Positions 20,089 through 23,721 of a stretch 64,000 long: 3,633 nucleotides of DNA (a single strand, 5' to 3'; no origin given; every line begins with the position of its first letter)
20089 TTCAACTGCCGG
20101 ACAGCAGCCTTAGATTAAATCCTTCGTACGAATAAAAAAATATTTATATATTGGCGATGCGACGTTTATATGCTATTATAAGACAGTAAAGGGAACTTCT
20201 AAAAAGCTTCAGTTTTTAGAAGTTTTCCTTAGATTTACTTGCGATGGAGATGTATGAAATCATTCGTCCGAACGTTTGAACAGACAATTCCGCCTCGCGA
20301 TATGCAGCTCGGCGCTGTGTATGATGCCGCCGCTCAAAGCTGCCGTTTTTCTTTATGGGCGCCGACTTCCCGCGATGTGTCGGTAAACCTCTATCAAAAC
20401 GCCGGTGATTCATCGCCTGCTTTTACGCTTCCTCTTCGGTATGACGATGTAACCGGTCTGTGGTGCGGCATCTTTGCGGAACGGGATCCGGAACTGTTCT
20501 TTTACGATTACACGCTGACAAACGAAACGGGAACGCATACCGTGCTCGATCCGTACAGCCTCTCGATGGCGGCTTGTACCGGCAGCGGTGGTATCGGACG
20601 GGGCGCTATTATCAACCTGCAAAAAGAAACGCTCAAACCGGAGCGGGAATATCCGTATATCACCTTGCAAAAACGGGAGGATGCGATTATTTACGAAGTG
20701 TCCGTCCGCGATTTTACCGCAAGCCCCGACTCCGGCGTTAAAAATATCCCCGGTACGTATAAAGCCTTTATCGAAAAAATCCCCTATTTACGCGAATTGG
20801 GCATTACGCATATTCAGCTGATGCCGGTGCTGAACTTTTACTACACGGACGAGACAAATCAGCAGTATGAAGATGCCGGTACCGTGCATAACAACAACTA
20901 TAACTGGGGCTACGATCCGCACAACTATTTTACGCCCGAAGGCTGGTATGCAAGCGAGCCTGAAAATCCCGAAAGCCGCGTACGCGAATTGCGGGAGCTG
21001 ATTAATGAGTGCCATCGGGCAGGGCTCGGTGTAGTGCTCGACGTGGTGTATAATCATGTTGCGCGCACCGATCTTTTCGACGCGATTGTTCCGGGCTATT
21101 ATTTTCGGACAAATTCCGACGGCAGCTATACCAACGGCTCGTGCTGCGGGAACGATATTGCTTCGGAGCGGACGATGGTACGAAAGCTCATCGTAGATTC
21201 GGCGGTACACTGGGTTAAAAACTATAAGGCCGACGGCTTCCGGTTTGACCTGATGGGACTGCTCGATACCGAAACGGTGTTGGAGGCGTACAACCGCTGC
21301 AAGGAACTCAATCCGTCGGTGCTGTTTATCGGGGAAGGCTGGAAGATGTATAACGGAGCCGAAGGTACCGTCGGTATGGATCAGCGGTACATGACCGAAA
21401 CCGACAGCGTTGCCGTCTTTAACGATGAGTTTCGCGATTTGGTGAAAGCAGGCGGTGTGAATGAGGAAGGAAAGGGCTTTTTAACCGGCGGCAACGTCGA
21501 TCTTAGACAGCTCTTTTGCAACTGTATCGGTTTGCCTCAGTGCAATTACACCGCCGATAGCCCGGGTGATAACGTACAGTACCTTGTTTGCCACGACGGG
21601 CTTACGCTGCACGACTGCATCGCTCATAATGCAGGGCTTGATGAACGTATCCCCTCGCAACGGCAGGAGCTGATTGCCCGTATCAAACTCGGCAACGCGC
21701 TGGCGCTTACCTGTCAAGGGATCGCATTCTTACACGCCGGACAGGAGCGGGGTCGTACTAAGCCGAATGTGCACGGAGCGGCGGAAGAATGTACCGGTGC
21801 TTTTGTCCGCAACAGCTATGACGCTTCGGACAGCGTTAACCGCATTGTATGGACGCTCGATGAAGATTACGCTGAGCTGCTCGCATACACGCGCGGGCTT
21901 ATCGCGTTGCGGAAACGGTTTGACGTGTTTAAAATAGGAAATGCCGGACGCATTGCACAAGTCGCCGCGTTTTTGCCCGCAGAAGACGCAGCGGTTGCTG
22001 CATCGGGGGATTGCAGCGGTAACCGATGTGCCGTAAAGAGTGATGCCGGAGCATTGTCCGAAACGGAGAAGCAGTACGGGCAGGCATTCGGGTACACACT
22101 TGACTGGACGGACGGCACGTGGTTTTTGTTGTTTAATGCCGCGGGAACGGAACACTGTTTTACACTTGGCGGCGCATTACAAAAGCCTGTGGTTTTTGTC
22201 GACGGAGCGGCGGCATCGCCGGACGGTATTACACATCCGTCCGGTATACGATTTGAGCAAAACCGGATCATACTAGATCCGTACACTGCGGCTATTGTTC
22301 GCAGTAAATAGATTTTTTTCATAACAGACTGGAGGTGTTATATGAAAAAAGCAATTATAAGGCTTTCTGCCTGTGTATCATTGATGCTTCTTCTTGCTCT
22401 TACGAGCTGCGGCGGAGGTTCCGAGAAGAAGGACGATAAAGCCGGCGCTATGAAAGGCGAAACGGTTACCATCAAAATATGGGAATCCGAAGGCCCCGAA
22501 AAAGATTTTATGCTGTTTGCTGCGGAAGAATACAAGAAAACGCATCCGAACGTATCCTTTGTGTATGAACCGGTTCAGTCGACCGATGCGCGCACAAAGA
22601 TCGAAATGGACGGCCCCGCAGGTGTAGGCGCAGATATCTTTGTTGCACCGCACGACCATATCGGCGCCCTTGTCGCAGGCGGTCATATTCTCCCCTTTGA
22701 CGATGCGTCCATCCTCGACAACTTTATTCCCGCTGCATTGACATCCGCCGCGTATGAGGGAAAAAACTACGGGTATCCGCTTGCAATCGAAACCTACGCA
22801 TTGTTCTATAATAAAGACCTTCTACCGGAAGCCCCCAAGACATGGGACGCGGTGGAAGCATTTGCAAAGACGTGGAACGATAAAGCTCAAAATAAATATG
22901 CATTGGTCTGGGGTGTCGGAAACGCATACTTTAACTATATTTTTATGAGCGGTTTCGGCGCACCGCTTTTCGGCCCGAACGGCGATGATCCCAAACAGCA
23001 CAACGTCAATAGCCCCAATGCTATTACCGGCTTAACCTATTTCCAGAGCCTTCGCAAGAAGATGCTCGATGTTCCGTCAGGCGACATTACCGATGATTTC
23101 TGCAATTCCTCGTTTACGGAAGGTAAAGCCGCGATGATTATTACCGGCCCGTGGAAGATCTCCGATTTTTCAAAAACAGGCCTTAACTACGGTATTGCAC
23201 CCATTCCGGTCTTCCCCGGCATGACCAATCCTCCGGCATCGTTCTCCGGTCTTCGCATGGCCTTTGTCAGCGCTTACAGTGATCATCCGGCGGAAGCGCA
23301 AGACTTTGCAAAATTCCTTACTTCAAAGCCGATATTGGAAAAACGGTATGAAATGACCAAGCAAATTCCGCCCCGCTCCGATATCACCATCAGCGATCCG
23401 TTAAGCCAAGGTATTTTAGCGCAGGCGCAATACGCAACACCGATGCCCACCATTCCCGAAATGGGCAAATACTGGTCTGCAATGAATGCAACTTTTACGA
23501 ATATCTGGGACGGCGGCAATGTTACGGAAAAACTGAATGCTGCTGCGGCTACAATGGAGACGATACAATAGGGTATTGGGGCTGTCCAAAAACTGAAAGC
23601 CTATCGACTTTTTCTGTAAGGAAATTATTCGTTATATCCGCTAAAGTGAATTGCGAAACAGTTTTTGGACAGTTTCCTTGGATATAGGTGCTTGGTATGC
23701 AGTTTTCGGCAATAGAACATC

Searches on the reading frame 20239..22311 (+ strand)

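Call 70: search_protein_families(library=pfam, proteins=[window:20239-22311:+], max_evalue=0.00001)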
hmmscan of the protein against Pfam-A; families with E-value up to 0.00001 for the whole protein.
window:20239-22311:+ (690 aa): 3 families
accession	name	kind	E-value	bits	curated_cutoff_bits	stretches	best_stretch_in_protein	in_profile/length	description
PF00128.31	Alpha-amylase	-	2.5e-15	57.1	22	1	159-280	7-99/446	Alpha amylase, catalytic domain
PF02922.24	CBM_48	-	2.8e-10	40.8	22.4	1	23-107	1-83/83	Carbohydrate-binding module 48 (Isoamylase N-terminal domain)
PF18033.7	SpuA_C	-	1.3e-07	32.1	26.3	1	618-689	18-92/93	SpuA C-terminal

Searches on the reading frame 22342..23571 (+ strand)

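Call 70: search_protein_families(library=pfam, proteins=[window:22342-23571:+], max_evalue=0.00001)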
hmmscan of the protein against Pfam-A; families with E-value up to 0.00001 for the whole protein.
window:22342-23571:+ (409 aa): 2 families
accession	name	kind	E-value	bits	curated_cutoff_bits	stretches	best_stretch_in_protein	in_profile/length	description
PF13416.11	SBP_bac_8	-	8e-46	157.5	27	1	60-352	2-269/279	Bacterial extracellular solute-binding protein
PF01547.30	SBP_bac_1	-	1.3e-44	153.9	26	1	56-329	10-303/307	Bacterial extracellular solute-binding protein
